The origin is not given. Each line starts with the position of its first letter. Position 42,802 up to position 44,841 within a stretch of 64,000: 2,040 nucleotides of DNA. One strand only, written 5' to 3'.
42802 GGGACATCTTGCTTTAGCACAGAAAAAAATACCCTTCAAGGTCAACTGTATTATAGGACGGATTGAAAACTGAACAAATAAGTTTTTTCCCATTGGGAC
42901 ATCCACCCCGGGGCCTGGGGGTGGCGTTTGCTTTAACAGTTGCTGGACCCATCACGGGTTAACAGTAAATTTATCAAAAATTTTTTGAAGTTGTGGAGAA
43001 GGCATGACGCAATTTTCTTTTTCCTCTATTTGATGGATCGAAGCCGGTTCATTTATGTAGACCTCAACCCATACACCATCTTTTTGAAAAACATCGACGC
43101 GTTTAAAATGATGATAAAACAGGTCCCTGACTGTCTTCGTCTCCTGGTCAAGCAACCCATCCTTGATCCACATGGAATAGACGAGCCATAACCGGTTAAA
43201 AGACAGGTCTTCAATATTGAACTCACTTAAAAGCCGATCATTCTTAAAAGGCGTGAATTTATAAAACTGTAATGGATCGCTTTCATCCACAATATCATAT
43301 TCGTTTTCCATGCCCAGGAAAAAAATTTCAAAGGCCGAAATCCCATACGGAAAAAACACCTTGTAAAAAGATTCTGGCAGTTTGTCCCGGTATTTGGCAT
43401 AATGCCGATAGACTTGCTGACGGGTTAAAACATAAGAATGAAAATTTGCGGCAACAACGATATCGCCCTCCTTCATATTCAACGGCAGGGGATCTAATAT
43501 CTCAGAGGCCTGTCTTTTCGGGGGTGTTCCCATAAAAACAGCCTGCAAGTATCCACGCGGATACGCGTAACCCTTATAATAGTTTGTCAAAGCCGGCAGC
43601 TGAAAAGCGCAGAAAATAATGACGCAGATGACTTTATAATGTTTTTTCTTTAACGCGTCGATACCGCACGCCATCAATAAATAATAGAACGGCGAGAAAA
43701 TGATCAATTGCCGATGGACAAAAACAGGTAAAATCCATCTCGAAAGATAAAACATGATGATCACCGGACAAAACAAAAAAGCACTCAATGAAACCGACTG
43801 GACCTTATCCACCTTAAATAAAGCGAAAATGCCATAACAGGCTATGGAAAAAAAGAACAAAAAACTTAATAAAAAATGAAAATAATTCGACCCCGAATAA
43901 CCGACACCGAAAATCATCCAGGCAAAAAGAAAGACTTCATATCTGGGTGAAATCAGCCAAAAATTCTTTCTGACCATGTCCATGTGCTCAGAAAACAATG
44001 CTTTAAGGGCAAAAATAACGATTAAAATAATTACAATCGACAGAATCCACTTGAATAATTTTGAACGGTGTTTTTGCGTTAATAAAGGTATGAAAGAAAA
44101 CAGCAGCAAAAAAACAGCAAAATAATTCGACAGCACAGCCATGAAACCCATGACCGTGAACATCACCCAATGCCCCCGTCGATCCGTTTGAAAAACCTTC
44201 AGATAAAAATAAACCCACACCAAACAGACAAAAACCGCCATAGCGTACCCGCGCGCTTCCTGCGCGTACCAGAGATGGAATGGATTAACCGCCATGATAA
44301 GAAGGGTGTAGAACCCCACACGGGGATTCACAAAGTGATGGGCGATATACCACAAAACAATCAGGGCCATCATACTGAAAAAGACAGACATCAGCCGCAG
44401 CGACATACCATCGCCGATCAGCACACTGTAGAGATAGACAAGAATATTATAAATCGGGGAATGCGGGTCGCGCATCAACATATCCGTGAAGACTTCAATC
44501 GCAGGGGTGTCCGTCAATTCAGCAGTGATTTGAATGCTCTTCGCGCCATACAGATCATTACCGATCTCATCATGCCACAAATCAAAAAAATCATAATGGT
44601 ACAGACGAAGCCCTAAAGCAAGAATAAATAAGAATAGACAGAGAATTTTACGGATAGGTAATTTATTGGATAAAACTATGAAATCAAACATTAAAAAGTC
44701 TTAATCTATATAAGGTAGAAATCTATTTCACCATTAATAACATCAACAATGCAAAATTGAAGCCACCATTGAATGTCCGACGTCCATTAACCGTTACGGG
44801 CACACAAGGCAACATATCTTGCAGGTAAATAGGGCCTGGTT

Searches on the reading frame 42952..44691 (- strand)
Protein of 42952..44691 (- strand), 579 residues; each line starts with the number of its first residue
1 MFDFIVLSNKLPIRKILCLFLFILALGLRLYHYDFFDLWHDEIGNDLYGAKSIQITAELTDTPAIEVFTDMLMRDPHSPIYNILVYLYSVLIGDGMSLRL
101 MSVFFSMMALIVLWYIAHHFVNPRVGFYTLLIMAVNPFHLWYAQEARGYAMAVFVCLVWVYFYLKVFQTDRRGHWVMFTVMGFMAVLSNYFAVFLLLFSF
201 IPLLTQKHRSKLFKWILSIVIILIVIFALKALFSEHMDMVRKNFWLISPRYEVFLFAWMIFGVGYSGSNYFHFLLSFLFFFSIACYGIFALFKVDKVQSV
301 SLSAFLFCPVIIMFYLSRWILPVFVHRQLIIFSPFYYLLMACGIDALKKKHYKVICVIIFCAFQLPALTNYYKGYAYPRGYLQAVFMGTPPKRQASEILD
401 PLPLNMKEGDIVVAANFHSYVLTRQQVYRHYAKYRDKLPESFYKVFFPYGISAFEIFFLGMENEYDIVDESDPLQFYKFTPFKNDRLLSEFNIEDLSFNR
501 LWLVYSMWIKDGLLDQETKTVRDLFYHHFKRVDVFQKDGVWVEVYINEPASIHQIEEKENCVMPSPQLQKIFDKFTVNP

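Call 6: search_protein_families(library=pfam, proteins=[window:42952-44691:-], max_evalue=0.01)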
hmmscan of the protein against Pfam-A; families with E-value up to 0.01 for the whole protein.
window:42952-44691:- (579 aa): 1 family
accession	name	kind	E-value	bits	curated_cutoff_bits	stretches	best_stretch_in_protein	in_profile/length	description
PF13231.12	PMT_2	-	8.1e-07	29.8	26.1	1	77-226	2-154/160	Dolichyl-phosphate-mannose-protein mannosyltransferase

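Call 9: search_protein_families(library=ncbifam, proteins=[window:42952-44691:-], max_evalue=0.01)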
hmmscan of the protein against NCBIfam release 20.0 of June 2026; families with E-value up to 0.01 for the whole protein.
window:42952-44691:- (579 aa): 1 family
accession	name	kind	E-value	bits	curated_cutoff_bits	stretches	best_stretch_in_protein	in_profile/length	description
NF052499.1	MnslTaseMT1671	equivalog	1.2e-07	30.5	900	1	116-372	118-373/523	mannosyltransferase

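Call 26: find_homologous_proteins(query=window:42952-44691:-, max_evalue=1e-10)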
Query window:42952-44691:- (579 aa): 36 proteins with E <= 1e-10 among 7794 candidates.
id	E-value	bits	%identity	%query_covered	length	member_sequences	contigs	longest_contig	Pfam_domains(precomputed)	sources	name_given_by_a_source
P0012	0.0e+0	1320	100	100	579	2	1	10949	PF13231.13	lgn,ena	-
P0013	3.3e-105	371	35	93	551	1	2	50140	PF13231.13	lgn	-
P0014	4.3e-105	371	36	91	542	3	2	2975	PF13231.13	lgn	-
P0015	3.6e-104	368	34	91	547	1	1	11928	PF13231.13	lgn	-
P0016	6.9e-100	354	34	91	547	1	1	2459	PF13231.13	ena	-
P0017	1.6e-97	346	32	93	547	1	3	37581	PF13231.13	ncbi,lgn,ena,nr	ncbi:MAG: glycosyltransferase family 39 protein [Candidatus Omnitrophica bacterium]|nr:glycosyltrans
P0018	7.0e-97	344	33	92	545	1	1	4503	PF13231.13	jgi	-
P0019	5.2e-95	338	34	91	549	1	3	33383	PF13231.13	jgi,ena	-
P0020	1.0e-90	323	32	89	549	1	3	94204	PF13231.13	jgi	-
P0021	1.6e-89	320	34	94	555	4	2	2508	PF13231.13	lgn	-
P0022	7.5e-86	307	32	93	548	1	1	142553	PF13231.13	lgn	-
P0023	3.4e-71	259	28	93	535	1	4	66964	PF13231.13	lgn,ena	-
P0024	4.5e-67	245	30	94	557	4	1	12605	PF13231.13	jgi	jgi:hypothetical protein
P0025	1.4e-64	237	31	91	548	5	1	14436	PF13231.13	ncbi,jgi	ncbi:MAG: glycosyltransferase family 39 protein [Candidatus Omnitrophota bacterium]|jgi:uncharacteri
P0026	9.1e-64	234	30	89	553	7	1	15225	PF13231.13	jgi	-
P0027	1.6e-59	220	29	94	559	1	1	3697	PF13231.13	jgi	jgi:uncharacterized membrane protein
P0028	1.3e-50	191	26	91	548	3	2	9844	PF13231.13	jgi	jgi:uncharacterized membrane protein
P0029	1.6e-48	184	26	92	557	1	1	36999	PF13231.13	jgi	jgi:hypothetical protein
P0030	2.3e-34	137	26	94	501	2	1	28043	PF13231.13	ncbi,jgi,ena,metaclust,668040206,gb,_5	metaclust:\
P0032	1.7e-30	125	24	90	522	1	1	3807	PF13231.13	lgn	-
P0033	3.0e-29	120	26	91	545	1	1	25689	PF13231.13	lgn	-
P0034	3.7e-28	117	25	85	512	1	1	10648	PF13231.13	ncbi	-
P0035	3.8e-24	104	26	97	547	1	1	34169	PF13231.13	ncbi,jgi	jgi:hypothetical protein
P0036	6.8e-18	83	25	91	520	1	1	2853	PF13231.13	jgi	-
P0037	8.9e-18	83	28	59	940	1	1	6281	PF13231.13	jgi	-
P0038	1.1e-17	82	24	60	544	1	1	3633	PF13231.13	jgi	-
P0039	1.3e-17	82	26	62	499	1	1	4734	PF13231.13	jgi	jgi:mannosyltransferase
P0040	1.9e-17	82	26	59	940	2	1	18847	PF13231.13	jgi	-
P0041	3.4e-16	77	24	60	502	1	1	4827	PF13231.13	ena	-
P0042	4.8e-16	77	25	51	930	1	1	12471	PF13231.13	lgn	-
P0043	2.8e-13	68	26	44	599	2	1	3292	PF13231.13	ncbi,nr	ncbi:MAG: glycosyltransferase family 39 protein, partial [Chloroflexi bacterium]|nr:glycosyltransfer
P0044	3.3e-13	67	25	51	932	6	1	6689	PF13231.13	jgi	jgi:mannosyltransferase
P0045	7.0e-13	66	29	34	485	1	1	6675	PF02366.25,PF13231.13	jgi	jgi:mannosyltransferase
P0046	7.6e-13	66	25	61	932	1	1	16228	PF13231.13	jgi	jgi:mannosyltransferase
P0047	1.1e-12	66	24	61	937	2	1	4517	PF13231.13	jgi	jgi:mannosyltransferase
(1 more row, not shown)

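Call 27: find_encoding_contigs(protein=P0013, flank=8000, max_places=2)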
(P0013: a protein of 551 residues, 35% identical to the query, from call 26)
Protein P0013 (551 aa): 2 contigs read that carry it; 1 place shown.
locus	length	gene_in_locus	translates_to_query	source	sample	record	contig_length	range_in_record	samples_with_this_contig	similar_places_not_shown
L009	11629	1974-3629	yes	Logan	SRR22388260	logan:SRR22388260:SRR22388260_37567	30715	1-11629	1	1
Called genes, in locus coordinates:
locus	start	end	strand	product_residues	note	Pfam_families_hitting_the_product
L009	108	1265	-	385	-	PF00515:TPR_1 (faint), PF07719:TPR_2 (faint), PF23914:TPR_CcmH_CycH (faint), PF13181:TPR_8 (faint), PF13424:TPR_12 (faint), PF14559:TPR_19 (faint)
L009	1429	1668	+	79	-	-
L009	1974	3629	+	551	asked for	PF13231:PMT_2 (weak)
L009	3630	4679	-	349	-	-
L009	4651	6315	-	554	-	PF00515:TPR_1 (weak), PF13424:TPR_12, PF12895:ANAPC3 (weak), PF00515:TPR_1, PF13424:TPR_12, PF13432:TPR_16, PF14559:TPR_19, PF13414:TPR_11, +19 more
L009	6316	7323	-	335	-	-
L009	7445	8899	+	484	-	PF13231:PMT_2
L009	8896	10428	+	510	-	-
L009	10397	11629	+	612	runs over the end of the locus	PF13174:TPR_6 (faint), PF13181:TPR_8 (faint), PF25182:NonGDSL (weak), PF00657:Lipase_GDSL (faint), PF04311:DUF459 (weak), PF13472:Lipase_GDSL_2, PF25060:ARM_TT21_2nd (faint), PF13431:TPR_17 (weak), +16 more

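Call 28: find_encoding_contigs(protein=P0017, flank=8000, max_places=2)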
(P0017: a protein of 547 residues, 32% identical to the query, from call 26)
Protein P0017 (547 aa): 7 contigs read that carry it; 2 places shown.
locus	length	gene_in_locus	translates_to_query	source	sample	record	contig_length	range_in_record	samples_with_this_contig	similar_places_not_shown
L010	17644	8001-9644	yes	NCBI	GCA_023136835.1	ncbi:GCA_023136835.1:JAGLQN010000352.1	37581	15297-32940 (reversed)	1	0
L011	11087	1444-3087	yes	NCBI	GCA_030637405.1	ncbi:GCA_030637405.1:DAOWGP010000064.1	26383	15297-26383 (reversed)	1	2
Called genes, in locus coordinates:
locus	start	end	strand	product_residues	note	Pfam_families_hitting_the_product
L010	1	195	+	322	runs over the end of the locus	PF02779:Transket_pyr, PF02780:Transketolase_C, PF22613:Transketolase_C_1 (weak)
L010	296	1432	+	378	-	PF00923:TAL_FSA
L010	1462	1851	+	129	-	-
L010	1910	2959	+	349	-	PF00437:T2SSE, PF13401:AAA_22 (faint)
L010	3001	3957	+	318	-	PF00027:cNMP_binding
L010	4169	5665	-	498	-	PF00285:Citrate_synt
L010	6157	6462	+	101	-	PF00872:Transposase_mut (weak)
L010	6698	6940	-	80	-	-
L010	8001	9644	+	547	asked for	PF13231:PMT_2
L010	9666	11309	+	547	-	-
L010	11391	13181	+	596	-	-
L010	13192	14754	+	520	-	PF13231:PMT_2 (weak)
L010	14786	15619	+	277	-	PF01522:Polysacc_deac_1, PF11959:DUF3473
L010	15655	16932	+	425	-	PF00155:Aminotran_1_2, PF01041:DegT_DnrJ_EryC1, PF01053:Cys_Met_Meta_PP (weak), PF01041:DegT_DnrJ_EryC1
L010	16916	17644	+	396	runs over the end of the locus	PF02366:PMT, PF13231:PMT_2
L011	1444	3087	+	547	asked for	PF13231:PMT_2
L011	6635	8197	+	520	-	PF13231:PMT_2 (weak)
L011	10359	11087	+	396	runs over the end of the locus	PF02366:PMT, PF13231:PMT_2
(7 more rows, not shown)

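Call 29: find_encoding_contigs(protein=P0020, flank=8000, max_places=2)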
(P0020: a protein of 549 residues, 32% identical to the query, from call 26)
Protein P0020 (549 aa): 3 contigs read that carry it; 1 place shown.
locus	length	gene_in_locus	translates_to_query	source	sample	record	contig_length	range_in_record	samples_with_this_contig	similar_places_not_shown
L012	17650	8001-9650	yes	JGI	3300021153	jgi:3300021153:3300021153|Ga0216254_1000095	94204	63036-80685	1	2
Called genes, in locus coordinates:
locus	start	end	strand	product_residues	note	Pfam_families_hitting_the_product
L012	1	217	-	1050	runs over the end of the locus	PF00580:UvrD-helicase, PF13245:AAA_19 (faint), PF13087:AAA_12 (faint), PF13361:UvrD_C, PF13538:UvrD_C_2 (faint), PF12705:PDDEXK_1 (weak)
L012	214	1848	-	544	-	PF13174:TPR_6 (faint), PF00657:Lipase_GDSL (faint), PF13472:Lipase_GDSL_2, PF13176:TPR_7 (faint), PF11846:Wzy_C_2 (faint), PF13424:TPR_12, PF14559:TPR_19 (weak), PF13424:TPR_12, +11 more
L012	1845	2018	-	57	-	-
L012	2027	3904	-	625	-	PF13424:TPR_12 (weak), PF13414:TPR_11 (weak), PF00515:TPR_1, PF13414:TPR_11, PF00515:TPR_1 (weak), PF13371:TPR_9, PF00515:TPR_1, PF13414:TPR_11, +8 more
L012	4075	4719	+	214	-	-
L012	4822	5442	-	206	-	-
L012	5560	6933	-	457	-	PF00291:PALP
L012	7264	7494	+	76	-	-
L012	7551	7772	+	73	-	-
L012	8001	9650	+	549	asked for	PF13231:PMT_2 (weak)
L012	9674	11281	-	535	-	-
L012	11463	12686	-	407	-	PF01943:Polysacc_synt, PF13440:Polysacc_synt_3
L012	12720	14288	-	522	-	PF02310:B12-binding, PF04055:Radical_SAM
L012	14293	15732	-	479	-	PF27533:CapK_C (weak)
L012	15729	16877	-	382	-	PF04055:Radical_SAM, PF13186:SPASM (faint)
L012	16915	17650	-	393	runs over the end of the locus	PF15632:ATPgrasp_Ter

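Call 31: find_encoding_contigs(protein=P0022, flank=8000, max_places=1)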
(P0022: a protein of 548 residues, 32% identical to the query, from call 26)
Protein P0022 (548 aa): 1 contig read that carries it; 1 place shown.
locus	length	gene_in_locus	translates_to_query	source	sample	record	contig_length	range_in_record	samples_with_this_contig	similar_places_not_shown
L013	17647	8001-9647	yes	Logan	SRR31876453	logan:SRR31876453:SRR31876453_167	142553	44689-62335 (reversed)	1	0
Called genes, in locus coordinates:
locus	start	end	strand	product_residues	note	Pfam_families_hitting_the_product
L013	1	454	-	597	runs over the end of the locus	PF09586:YfhO (weak)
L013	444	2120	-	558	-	-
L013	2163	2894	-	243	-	PF00535:Glycos_transf_2, PF10111:Glyco_tranf_2_2 (weak), PF13641:Glyco_tranf_2_3 (weak)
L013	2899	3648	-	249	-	PF13483:Lactamase_B_3, PF12706:Lactamase_B_2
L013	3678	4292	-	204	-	PF06041:DUF924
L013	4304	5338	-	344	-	PF00657:Lipase_GDSL, PF04311:DUF459 (faint), PF13472:Lipase_GDSL_2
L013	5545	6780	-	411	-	PF01075:Glyco_transf_9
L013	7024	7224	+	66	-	-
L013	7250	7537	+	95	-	-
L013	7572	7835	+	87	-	-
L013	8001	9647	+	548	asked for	PF13231:PMT_2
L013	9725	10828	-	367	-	-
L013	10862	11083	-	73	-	-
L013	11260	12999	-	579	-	-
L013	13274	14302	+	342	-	PF07661:MORN_2 (faint)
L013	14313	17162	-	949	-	PF09586:YfhO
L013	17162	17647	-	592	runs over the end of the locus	-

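Call 32: find_encoding_contigs(protein=P0023, flank=8000, max_places=1)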
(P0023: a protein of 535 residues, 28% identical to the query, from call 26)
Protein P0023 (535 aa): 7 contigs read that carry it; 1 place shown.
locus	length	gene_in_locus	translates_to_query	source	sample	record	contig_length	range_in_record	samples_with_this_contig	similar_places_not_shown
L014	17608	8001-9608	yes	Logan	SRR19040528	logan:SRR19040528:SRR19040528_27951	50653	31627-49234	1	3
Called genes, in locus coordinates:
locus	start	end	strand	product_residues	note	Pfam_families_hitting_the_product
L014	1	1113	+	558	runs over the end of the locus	PF02310:B12-binding (weak), PF04055:Radical_SAM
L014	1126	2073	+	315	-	PF00389:2-Hacid_dh, PF02826:2-Hacid_dh_C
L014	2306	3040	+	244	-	PF00535:Glycos_transf_2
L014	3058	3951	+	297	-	PF13506:Glyco_transf_21 (weak), PF00535:Glycos_transf_2, PF13641:Glyco_tranf_2_3 (weak)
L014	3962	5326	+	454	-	PF02310:B12-binding, PF04055:Radical_SAM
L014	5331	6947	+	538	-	PF13231:PMT_2 (weak)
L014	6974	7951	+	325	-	PF04055:Radical_SAM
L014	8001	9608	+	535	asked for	PF13231:PMT_2 (weak)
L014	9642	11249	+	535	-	-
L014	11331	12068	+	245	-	-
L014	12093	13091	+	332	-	PF01073:3Beta_HSD, PF01370:Epimerase, PF02719:Polysacc_synt_2 (weak), PF04321:RmlD_sub_bind, PF05368:NmrA, PF07993:NAD_binding_4, PF13460:NAD_binding_10, PF16363:GDP_Man_Dehyd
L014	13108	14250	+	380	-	PF04055:Radical_SAM, PF13186:SPASM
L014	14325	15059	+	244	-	PF01209:Ubie_methyltran, PF03141:Methyltransf_29 (weak), PF07021:MetW, PF13489:Methyltransf_23, PF13847:Methyltransf_31, PF08241:Methyltransf_11, PF08242:Methyltransf_12, PF13649:Methyltransf_25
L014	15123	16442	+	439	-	PF23545:Zn_ribbon_HMPTM, PF04055:Radical_SAM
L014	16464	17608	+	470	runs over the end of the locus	PF02310:B12-binding, PF04055:Radical_SAM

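Call 33: find_encoding_contigs(protein=P0029, flank=8000, max_places=1)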
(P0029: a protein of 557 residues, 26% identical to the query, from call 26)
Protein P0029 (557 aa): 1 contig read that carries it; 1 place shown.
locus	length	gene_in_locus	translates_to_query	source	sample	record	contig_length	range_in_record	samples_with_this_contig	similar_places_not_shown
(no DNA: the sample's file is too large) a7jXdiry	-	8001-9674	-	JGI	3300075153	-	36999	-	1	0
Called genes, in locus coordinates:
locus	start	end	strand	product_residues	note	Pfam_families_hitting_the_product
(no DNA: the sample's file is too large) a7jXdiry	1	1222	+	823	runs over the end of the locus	PF00515:TPR_1 (faint), PF07719:TPR_2 (faint), PF13374:TPR_10 (faint), PF13424:TPR_12 (weak), PF13181:TPR_8 (faint), PF12770:CHAT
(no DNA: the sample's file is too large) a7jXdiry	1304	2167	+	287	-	-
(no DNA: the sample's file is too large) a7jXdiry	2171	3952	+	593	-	PF05226:CHASE2, PF00211:Guanylate_cyc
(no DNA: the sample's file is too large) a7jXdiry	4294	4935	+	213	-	-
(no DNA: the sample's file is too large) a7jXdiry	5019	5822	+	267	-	-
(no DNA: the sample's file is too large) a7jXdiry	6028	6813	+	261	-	PF00905:Transpeptidase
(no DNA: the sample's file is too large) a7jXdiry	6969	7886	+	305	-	-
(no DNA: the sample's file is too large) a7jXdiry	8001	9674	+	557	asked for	PF13231:PMT_2 (weak)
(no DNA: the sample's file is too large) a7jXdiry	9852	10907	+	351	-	PF00535:Glycos_transf_2, PF13641:Glyco_tranf_2_3, PF13632:Glyco_trans_2_3 (weak)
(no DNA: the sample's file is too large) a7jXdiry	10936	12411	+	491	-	PF00884:Sulfatase, PF01663:Phosphodiest, PF16347:SGSH_C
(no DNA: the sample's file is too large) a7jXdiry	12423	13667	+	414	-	PF01041:DegT_DnrJ_EryC1, PF01053:Cys_Met_Meta_PP (weak)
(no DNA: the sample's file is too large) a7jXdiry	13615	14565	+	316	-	PF03071:GNT-I (weak), PF00535:Glycos_transf_2, PF10111:Glyco_tranf_2_2, PF13641:Glyco_tranf_2_3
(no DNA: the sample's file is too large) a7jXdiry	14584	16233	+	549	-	PF02776:TPP_enzyme_N, PF00205:TPP_enzyme_M, PF02775:TPP_enzyme_C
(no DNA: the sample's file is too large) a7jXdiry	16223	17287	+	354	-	PF04055:Radical_SAM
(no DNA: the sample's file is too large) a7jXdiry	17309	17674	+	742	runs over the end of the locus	PF00535:Glycos_transf_2, PF13641:Glyco_tranf_2_3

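Call 37: find_related_loci(query=A4, collection=genome_contigs, flank=6000)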
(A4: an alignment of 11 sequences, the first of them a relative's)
Query A4 (579 aa) in genome_contigs; peptide patterns used: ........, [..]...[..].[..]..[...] (x = any residue, [..] = any of these).
132 stretches matched a pattern; 117 encode a relative of the query (tblastn E <= 1e-3); the best 80 are kept; 79 distinct loci.
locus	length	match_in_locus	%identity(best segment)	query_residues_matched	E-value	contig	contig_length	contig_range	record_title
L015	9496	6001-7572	36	25-548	4e-105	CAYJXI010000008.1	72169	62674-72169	MAG TPA_asm: uncultured Planctomycetales bacterium isolate ERP125453_co1_481 genome assembly, contig: NODE_215_length_72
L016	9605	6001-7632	34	6-548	4e-91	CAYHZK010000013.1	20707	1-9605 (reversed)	MAG TPA_asm: uncultured Planctomycetales bacterium isolate ERP119705_co15_651 genome assembly, contig: NODE_2413_length_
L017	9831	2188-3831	33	3-548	2e-91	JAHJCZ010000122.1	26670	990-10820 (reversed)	MAG: Candidatus Omnitrophota bacterium isolate Modern_marine.mb.324 Modern_marine.mb.324_k141_1769004, whole genome shot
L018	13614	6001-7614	30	17-549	6e-80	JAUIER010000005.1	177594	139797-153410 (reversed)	MAG: bacterium isolate 8_bin.41 NODE_167_length_177594_cov_1.507255, whole genome shotgun sequence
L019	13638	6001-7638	28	17-570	5e-71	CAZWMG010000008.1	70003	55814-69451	MAG TPA_asm: uncultured Planctomycetia bacterium isolate SRP167671_co1_128 genome assembly, contig: NODE_396_length_7000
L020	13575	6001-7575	30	28-545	5e-68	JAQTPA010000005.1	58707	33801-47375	MAG: Candidatus Omnitrophota bacterium isolate STB_105 NODE_1075_length_58707_cov_21.154882_Sandtown_B, whole genome sho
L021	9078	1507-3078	32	25-548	6e-94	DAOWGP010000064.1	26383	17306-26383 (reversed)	MAG TPA_asm: Candidatus Omnitrophota bacterium isolate CSMAG_1994 CSMAG_1994_k141_4485422_length_26383_cov_55.2670, whol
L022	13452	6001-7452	28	14-550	1e-42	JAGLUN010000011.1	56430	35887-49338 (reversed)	MAG: Candidatus Omnitrophota bacterium isolate RS_11_35 ZL20.bin.35.fa_11, whole genome shotgun sequence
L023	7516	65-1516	28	14-550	1e-42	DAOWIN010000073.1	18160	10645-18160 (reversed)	MAG TPA_asm: Candidatus Omnitrophota bacterium isolate CSMAG_2044 CSMAG_2044_k141_4699595_length_18160_cov_22.0037, whol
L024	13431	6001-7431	26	21-551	2e-41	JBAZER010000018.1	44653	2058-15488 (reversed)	MAG: Candidatus Omnitrophota bacterium isolate SO_2017_LW3_130 NODE_1854_length_44653_cov_2.275929_LW162_2017, whole gen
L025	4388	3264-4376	30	3-392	1e-40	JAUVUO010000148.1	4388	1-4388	MAG: Candidatus Omnitrophota bacterium isolate CSMAG_794 CSMAG_794_k127_6776881_length_4388_cov_17.0000, whole genome sh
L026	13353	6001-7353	27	66-545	8e-41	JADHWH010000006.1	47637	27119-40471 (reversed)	MAG: Candidatus Omnitrophota bacterium isolate BS750m-G22 BS-750m-C578, whole genome shotgun sequence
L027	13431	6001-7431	27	14-545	5e-40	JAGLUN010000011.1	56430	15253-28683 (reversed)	MAG: Candidatus Omnitrophota bacterium isolate RS_11_35 ZL20.bin.35.fa_11, whole genome shotgun sequence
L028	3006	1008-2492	26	6-547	3e-38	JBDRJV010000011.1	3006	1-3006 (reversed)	MAG: Candidatus Omnitrophota bacterium isolate MEGAHIT-group-1.676 k141_11589264, whole genome shotgun sequence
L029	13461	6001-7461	25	28-563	1e-37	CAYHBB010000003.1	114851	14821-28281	MAG TPA_asm: uncultured Planctomycetales bacterium isolate ERP119294_co2_534 genome assembly, contig: k141_3954786, whol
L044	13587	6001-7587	31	19-548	7e-82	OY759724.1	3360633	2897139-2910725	MAG: Candidatus Omnitrophota bacterium isolate 1a5844f9-839a-4d7b-a7f9-2444bab12bdd genome assembly, chromosome: 1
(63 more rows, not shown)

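Call 45: search_solved_structures(query=A4, max_evalue=0.01)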
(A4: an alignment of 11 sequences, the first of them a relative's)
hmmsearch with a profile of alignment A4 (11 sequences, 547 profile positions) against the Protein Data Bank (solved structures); distinct sequences matched with E-value up to 0.01: 0.

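Call 52: search_solved_structures(query=window:42952-44691:-, max_evalue=10)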
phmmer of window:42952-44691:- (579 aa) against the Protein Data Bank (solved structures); distinct sequences matched with E-value up to 10: 2.
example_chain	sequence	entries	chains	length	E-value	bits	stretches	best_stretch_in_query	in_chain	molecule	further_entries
3bm3_A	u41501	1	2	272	0.55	12.2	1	420-473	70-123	PspGI restriction endonuclease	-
8g01_B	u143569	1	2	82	0.75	11.8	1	173-239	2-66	GPE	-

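Call 65: predict_structure(alignment_id=A4)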
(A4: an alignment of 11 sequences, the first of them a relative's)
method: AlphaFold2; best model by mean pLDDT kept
length: 579 residues; sequences in the alignment: 11
mean_pLDDT: 75.1   pTM: 0.77
mean pLDDT of the five models: 75.1, 73.2, 72.2, 70.0, 66.6
residues with pLDDT >= 90: 108; 70-90: 302; 50-70: 107; < 50: 62
segments of 3 or more residues with pLDDT < 50: 1-11, 38-45, 378-391, 552-569, 574-579
pLDDT, mean of each block of 10 residues (from residue 1): 32 78 88 58 60 79 84 76 85 70 88 91 91 75 65 90 89 94 86 81 80 91 87 74 60 71 64 84 93 86 82 72 61 85 93 92 81 56 43 65 75 84 75 69 79 73 69 76 66 85 78 68 89 82 84 38 41 40
secondary structure, 60 per line:
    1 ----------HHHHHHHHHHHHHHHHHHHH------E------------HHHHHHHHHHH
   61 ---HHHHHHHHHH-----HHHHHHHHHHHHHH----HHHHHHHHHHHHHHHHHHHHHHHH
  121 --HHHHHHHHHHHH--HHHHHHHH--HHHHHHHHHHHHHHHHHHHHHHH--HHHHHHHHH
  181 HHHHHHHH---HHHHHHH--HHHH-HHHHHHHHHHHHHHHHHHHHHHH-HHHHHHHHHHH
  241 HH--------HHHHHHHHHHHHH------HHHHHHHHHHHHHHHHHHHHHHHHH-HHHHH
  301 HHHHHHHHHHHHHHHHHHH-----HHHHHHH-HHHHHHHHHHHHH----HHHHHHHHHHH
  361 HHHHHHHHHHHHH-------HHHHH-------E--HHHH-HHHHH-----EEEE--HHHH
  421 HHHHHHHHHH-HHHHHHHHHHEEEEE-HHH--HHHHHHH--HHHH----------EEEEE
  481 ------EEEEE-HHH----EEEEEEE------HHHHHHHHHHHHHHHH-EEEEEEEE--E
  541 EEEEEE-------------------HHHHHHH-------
elements in order: H11-30 H50-60 H64-73 H79-92 H97-120 H123-134 H137-144 H147-169 H172-188 H192-198 H201-204 H206-228 H230-242 H251-263 H270-294 H296-319 H325-331 H333-345 H350-373 H381-385 H396-399 H401-405 E411-414 H417-430 H432-441 E442-446 H453-459 H462-465 E476-480 E487-491 E500-506 H513-528 E530-537 E540-546 H566-572
